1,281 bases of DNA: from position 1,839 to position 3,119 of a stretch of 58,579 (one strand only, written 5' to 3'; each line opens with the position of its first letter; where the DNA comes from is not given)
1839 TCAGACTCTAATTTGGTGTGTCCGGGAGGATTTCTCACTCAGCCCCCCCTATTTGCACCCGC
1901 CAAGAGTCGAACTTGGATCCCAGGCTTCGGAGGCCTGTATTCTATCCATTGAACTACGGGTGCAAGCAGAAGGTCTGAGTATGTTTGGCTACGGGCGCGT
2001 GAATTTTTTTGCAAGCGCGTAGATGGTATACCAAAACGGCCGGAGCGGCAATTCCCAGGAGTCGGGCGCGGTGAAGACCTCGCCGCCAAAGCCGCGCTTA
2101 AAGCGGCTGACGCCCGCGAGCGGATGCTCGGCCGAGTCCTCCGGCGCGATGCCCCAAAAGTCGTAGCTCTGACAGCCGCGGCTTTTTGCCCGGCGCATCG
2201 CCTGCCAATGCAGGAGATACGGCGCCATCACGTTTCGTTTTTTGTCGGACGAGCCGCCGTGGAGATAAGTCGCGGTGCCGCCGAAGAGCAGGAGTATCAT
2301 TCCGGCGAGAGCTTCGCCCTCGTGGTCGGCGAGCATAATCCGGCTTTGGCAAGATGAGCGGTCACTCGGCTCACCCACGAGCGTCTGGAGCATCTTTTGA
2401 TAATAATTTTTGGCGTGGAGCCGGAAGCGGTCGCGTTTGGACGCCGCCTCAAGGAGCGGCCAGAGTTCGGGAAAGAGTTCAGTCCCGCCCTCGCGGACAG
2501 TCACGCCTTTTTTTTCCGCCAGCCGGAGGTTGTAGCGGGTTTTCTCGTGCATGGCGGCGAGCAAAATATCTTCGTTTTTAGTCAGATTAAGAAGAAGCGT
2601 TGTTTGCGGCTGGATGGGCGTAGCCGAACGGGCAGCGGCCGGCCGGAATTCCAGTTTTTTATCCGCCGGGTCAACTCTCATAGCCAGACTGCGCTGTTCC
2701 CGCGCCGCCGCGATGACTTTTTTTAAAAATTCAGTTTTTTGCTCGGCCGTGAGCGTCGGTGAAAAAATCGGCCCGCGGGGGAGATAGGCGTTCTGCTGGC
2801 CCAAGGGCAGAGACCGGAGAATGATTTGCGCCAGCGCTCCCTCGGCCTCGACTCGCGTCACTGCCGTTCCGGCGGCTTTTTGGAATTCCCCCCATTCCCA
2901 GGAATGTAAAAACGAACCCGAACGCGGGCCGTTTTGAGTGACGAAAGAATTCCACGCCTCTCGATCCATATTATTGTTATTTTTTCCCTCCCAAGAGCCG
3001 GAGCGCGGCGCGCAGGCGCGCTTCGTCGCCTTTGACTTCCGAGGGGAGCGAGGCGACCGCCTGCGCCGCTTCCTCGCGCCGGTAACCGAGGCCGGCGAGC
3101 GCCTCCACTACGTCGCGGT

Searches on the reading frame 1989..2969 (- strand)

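Call 45: search_protein_families(library=pfam, proteins=[window:1989-2969:-], max_evalue=0.001)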
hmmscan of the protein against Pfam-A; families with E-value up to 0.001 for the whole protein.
window:1989-2969:- (326 aa): 2 families
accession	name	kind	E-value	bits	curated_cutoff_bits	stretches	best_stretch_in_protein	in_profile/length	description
PF02388.22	FemAB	-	4.8e-46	157.8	24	3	215-322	303-406/406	FemAB family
PF13480.13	Acetyltransf_6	-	5.8e-14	52.9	22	1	143-273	2-136/143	Acetyltransferase (GNAT) domain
